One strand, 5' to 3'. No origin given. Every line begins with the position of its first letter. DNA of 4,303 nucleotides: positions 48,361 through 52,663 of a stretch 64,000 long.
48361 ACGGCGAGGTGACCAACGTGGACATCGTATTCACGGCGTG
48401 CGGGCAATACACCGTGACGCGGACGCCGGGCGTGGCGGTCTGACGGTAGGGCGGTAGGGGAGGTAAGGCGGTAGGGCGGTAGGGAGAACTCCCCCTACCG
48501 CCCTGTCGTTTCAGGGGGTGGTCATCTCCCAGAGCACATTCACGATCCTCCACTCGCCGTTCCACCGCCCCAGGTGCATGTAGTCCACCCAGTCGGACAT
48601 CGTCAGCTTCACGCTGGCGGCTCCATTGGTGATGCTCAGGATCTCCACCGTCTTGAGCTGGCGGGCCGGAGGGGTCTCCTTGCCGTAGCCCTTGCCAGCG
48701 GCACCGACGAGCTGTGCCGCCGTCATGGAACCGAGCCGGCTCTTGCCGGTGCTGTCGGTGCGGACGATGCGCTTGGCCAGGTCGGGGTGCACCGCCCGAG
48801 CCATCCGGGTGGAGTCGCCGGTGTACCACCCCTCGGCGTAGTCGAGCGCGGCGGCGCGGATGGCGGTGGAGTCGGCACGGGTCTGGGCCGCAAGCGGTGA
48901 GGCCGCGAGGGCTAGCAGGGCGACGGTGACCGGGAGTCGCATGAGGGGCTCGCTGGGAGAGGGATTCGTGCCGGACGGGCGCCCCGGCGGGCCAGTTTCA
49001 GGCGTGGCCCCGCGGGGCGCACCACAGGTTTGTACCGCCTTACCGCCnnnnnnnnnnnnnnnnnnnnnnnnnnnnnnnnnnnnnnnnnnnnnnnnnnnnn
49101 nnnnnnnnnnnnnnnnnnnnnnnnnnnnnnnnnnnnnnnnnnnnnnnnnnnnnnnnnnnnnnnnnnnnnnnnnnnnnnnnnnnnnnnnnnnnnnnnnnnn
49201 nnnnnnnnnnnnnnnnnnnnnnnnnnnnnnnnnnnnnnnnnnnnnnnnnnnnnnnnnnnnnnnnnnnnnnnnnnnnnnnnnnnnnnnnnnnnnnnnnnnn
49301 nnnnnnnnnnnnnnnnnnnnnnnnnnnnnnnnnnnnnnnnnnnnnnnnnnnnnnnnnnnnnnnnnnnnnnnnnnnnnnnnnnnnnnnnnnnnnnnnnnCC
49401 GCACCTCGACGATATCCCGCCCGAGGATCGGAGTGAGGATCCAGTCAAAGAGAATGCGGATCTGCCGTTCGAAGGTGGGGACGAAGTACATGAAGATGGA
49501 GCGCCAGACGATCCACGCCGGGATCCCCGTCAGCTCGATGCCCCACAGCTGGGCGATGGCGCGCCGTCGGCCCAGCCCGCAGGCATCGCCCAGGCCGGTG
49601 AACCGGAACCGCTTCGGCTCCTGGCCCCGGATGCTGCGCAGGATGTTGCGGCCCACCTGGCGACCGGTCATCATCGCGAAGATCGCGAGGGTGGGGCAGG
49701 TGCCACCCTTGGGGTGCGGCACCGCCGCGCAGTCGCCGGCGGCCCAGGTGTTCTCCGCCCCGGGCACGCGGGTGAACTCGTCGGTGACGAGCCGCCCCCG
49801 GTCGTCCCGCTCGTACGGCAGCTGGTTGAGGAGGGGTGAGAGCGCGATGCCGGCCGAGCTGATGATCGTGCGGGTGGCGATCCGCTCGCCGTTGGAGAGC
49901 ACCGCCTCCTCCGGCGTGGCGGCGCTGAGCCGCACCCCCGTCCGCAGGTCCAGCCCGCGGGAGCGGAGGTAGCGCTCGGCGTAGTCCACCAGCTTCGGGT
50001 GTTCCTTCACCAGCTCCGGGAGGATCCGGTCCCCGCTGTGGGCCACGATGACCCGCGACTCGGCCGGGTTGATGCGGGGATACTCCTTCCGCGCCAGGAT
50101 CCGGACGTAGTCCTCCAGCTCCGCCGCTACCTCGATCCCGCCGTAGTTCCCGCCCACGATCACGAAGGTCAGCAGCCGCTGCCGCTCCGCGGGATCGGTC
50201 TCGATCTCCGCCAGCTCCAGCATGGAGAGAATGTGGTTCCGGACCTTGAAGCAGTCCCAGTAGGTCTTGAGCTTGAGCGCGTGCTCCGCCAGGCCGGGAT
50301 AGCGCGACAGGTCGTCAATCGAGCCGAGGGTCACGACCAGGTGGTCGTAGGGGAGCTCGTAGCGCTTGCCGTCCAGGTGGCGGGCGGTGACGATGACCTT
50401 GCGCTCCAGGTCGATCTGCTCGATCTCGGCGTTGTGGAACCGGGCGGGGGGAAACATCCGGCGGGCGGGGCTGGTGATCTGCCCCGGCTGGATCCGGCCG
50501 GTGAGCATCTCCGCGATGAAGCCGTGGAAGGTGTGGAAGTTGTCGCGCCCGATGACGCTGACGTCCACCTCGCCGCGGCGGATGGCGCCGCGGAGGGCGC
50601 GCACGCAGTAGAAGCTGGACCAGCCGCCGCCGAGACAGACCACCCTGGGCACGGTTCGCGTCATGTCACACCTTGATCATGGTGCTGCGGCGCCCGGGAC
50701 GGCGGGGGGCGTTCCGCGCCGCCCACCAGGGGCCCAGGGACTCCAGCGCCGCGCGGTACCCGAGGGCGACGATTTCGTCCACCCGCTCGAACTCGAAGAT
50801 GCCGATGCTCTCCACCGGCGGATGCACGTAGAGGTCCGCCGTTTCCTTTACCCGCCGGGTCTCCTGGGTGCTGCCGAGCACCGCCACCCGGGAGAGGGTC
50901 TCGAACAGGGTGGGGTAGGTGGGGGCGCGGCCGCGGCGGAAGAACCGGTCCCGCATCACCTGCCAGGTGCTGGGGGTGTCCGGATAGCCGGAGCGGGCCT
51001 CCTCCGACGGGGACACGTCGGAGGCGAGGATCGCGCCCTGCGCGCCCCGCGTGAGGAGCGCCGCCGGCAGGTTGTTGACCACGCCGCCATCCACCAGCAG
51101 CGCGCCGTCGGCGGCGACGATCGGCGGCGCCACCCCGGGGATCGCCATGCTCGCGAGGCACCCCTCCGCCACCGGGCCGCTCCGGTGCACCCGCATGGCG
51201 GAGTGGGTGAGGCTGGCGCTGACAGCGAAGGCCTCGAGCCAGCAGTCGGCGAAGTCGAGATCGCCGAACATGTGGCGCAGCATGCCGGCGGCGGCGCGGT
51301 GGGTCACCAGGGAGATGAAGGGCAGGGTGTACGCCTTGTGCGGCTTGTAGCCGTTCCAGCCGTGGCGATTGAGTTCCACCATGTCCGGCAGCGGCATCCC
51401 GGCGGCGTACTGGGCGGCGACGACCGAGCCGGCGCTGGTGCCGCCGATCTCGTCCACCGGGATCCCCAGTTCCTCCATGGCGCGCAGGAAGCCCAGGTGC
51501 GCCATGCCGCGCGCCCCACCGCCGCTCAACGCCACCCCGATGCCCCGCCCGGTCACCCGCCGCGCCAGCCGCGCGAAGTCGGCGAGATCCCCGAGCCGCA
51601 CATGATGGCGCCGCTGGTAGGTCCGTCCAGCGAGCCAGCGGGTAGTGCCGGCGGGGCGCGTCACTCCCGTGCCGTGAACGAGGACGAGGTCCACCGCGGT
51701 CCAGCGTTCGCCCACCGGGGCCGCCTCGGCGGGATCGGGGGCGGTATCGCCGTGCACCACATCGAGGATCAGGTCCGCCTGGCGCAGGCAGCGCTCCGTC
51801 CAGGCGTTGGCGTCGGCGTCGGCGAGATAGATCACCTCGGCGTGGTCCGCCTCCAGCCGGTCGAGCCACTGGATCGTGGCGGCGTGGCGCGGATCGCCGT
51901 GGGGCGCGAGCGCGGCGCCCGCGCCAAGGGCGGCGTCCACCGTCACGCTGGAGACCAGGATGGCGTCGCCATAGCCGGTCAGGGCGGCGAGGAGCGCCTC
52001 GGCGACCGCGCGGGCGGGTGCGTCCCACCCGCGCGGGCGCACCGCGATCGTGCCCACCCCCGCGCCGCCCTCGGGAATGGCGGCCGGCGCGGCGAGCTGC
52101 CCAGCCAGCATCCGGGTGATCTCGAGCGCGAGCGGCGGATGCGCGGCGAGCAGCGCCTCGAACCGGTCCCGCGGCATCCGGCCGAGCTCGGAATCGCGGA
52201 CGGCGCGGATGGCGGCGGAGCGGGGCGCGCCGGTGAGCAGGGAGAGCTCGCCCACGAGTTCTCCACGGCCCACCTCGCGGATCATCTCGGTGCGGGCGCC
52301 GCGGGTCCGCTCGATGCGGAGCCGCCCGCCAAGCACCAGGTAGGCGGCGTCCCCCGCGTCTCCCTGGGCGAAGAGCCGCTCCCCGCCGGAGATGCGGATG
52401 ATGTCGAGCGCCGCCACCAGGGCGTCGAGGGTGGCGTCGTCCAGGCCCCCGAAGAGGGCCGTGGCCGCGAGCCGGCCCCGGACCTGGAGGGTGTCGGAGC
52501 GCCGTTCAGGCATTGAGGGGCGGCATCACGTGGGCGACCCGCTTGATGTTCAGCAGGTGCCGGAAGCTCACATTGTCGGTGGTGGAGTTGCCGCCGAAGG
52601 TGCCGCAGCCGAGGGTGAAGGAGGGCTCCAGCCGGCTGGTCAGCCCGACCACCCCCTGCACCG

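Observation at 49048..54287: Translationally coupled operon of three different enzymes, each fused to a cyclic-nucleotide-binding domain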

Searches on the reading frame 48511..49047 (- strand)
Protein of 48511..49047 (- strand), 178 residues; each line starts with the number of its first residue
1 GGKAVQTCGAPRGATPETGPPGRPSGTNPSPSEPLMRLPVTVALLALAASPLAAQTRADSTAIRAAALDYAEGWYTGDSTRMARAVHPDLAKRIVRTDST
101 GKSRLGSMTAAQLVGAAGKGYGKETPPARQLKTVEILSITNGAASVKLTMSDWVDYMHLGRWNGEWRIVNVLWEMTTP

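Call 20: search_protein_families(library=pfam, proteins=[window:48511-49047:-], max_evalue=0.001)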
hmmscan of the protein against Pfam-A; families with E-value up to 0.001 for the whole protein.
window:48511-49047:- (178 aa): 1 family
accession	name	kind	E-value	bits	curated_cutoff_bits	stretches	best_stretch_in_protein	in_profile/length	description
PF12893.14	Lumazine_bd_2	-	9.3e-15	55.8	22.1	1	59-173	2-115/116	Putative lumazine-binding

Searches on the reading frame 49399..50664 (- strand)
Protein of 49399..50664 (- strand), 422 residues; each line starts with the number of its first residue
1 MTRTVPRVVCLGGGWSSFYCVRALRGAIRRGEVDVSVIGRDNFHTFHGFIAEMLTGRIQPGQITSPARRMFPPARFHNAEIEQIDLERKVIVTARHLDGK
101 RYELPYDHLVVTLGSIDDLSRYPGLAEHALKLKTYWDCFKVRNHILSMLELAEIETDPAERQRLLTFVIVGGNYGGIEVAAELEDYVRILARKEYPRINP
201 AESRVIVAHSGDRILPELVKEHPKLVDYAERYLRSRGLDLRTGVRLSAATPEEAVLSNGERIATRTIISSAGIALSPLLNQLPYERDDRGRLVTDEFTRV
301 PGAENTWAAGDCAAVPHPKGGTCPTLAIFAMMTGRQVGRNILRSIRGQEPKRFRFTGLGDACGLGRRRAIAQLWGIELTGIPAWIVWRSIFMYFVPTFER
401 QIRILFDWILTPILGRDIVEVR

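Call 52: search_solved_structures(query=window:49399-50664:-, max_evalue=1e-25, show_alignments=2)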
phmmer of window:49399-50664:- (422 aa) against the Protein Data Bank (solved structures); distinct sequences matched with E-value up to 1e-25: 7.
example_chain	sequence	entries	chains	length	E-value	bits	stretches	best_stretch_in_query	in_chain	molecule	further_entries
9mqy_A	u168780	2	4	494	8e-42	146.6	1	7-411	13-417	NADH:ubiquinone reductase (non-electrogenic)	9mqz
5kmp_A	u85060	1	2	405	1.1e-33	119.8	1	5-385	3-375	FAD-dependent pyridine nucleotide-disulfide oxidoreductase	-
4nwz_A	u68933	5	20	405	1.1e-33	119.8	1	5-385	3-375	FAD-dependent pyridine nucleotide-disulfide oxidoreductase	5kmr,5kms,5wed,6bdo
5kmq_A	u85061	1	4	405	1.4e-33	119.4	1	5-385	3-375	FAD-dependent pyridine nucleotide-disulfide oxidoreductase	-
5na1_A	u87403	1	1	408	9.7e-32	113.4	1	6-384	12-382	NADH dehydrogenase-like protein SAOUHSC_00878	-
9pxk_C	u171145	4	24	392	2.9e-31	111.8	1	7-386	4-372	NADH dehydrogenase-like protein YjlD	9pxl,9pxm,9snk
5na4_A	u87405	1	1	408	4.8e-31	111.1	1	6-384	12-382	NADH dehydrogenase-like protein SAOUHSC_00878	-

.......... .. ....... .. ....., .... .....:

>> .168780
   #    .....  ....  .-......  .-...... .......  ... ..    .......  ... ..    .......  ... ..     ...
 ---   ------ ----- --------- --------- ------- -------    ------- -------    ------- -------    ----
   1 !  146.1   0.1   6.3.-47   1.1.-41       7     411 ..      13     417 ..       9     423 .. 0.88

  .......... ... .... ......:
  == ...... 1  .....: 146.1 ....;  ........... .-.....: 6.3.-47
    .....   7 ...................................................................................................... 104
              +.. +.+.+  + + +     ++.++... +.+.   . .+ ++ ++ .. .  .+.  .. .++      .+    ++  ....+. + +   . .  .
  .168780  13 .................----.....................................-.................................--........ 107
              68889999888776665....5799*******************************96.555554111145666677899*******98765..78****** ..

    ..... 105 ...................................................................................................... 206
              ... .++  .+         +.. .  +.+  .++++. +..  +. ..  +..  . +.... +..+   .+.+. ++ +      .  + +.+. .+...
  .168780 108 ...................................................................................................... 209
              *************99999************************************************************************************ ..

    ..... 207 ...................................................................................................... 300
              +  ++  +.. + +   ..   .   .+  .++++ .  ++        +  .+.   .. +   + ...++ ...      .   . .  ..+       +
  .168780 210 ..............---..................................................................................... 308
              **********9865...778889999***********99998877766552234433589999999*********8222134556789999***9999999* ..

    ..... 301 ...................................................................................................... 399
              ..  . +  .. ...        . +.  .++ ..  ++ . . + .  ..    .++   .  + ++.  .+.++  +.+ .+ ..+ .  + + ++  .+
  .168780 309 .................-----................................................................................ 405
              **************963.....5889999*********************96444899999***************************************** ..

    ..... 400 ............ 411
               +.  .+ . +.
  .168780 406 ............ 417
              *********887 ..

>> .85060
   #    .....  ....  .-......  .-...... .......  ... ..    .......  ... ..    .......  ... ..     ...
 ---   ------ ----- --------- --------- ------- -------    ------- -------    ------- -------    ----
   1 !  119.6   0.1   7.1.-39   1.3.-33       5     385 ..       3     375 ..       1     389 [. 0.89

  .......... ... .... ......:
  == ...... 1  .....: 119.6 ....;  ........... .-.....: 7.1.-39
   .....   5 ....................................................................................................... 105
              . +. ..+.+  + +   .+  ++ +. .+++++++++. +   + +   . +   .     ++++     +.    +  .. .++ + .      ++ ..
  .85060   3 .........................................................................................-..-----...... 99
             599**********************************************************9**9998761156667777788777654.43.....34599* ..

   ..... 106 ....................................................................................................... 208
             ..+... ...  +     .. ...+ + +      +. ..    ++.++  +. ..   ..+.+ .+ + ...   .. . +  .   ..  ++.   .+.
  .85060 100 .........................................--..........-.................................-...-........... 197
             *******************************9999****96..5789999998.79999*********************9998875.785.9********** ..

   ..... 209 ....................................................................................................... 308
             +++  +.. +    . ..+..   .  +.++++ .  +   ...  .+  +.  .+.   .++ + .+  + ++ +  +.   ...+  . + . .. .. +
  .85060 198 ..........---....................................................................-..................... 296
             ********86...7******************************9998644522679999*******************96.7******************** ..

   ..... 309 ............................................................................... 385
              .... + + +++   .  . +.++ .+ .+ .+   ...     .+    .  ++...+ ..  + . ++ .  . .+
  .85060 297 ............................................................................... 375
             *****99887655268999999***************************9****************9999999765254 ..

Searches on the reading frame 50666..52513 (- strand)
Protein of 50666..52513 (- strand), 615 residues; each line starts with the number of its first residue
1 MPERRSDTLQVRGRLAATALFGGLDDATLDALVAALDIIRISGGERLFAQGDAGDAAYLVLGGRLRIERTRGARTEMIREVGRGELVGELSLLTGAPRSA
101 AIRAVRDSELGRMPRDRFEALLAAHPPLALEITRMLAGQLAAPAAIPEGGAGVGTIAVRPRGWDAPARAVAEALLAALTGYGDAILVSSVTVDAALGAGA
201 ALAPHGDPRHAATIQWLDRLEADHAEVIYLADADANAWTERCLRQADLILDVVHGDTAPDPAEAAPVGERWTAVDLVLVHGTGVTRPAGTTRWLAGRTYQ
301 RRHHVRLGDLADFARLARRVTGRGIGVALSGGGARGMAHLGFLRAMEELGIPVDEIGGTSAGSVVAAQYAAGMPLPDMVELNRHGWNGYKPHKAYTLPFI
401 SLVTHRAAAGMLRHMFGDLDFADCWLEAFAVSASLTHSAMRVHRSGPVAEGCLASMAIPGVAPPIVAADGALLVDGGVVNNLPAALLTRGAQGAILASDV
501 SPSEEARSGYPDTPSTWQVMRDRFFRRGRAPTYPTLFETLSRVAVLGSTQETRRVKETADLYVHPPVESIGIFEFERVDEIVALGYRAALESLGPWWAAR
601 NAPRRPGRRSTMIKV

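Call 3: search_protein_families(library=pfam, proteins=[window:50666-52513:-], max_evalue=0.01)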
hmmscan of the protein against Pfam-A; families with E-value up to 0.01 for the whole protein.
window:50666-52513:- (615 aa): 3 families
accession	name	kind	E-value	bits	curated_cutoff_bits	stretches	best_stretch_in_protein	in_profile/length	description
PF01734.28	Patatin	-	1.1e-26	94.6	27.7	1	328-486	2-189/191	Patatin-like phospholipase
PF24179.1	NTE_Ploop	-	4.5e-21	76.1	27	1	155-306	4-157/223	Neuropathy Target Esterase family P-loop like domain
PF00027.35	cNMP_binding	-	3.3e-20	72.3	27.5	1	41-125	4-89/89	Cyclic nucleotide-binding domain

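Call 4: search_protein_families(library=ncbifam, proteins=[window:50666-52513:-], max_evalue=0.01)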
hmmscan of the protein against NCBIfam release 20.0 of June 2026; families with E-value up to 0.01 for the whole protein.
window:50666-52513:- (615 aa): 9 families
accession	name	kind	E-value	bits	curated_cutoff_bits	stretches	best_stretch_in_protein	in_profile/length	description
NF007623.0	PRK10279.1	equivalog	6.8e-17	61.6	272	1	325-497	6-177/301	patatin-like phospholipase RssA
TIGR03896.1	cyc_nuc_ocin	subfamily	1.9e-10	40.6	161.05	1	20-140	145-266/317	bacteriocin-type transport-associated protein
NF058543.1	ActPatMycb56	equivalog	2.7e-10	39.6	460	1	20-141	3-123/317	acetyltransferase Pat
NF008732.0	PRK11753.1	equivalog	3e-08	33.4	266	1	26-141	13-130/214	cAMP-activated global transcriptional regulator CRP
NF041079.1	CBASS_lipase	equivalog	3.4e-07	29.8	200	1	328-486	5-183/317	CBASS cGAMP-activated phospholipase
NF043045.1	T4SS_VpdC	equivalog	7.7e-07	27.5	1000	1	329-367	310-348/880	Dot/Icm T4SS effector VpdC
NF041163.2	encap_f2b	equivalog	0.00032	19.9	400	1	14-137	72-198/450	family 2B encapsulin nanocompartment shell protein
NF053870.1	DS2_1_antiphage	equivalog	0.00034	20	400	1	328-381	4-62/299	anti-phage phospholipase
NF050815.1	TransActFtrBCaul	equivalog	0.00051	19.4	300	1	14-138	10-134/251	transcriptional activator FtrB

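Call 5: search_protein_families(library=padloc, proteins=[window:50666-52513:-], max_evalue=0.01)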
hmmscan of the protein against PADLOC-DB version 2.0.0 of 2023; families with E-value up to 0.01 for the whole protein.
window:50666-52513:- (615 aa): 7 families
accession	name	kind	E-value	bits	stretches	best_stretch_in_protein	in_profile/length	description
PDLC00731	Effector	-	6.1e-11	39.8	1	27-141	31-142/306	TIR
PDLC02371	PycTIR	-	1.3e-10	39.1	1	25-140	26-138/288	-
PDLC00758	Effector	-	7.9e-10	36.5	1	328-486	10-191/331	Phospholipase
PDLC00734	PycC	-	5.4e-07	27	1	27-122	24-120/374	Pycsar cyclase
PDLC00757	Effector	-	2.9e-06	24.9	1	328-486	14-196/331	Phospholipase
PDLC00732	Effector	-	1.4e-05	22.2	1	30-140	30-137/301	TIR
PDLC00755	Effector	-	0.00013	19.3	1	328-381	15-73/311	Phospholipase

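Call 33: search_solved_structures(query=window:50666-52513:-, max_evalue=0.00001)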
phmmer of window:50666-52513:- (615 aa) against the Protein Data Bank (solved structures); distinct sequences matched with E-value up to 0.00001: 75 (the best 60 are shown).
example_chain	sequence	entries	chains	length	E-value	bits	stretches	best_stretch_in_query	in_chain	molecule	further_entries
5fqu_A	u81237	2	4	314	1.5e-22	82.9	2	325-375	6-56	PATATIN-LIKE PROTEIN, PLPD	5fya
1ne4_A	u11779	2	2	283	2.9e-17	65.5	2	16-123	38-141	cAMP-dependent protein kinase type I-alpha regulatory chain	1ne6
5jr7_B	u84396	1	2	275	3e-17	65.4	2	16-123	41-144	cAMP-dependent protein kinase type I-alpha regulatory subunit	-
1rgs_A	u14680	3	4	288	3.1e-17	65.4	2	16-123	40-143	CAMP DEPENDENT PROTEIN KINASE | cAMP-dependent protein kinase type I-alpha regulatory chain | cAMP-dependent protein kinase type I-alpha regulatory subunit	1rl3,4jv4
5j3u_A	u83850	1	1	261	4.7e-17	64.8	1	13-122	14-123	Protein Kinase A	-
4x6r_B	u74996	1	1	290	8.3e-17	64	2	16-123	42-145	cAMP-dependent protein kinase type I-alpha regulatory subunit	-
2qcs_B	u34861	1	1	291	8.3e-17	64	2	16-123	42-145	cAMP-dependent protein kinase type I-alpha regulatory subunit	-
4mx3_A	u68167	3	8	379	8.9e-17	63.9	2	16-123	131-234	cAMP-dependent protein kinase type I-alpha regulatory subunit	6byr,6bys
6no7_B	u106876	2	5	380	9e-17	63.8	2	16-123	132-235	cAMP-dependent protein kinase type I-alpha regulatory subunit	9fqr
9edc_B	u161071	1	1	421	1.3e-16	63.4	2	16-123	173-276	cAMP-dependent protein kinase type I-alpha regulatory subunit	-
7lz4_A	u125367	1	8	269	1.6e-16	63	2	21-123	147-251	cAMP-dependent protein kinase type I-alpha regulatory subunit, N-terminally processed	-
9edd_B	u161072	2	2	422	3.3e-16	62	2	16-123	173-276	cAMP-dependent protein kinase type I-alpha regulatory subunit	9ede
4din_B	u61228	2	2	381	5.4e-16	61.3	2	15-123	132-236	cAMP-dependent protein kinase type I-beta regulatory subunit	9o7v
6rsx_A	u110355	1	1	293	8e-14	54.1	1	14-123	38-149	Regulatory Subunit of Protein Kinase A (cAMP-dependent) from Euglena gracilis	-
2pqq_A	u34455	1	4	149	9.8e-14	53.8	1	17-140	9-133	Putative transcriptional regulator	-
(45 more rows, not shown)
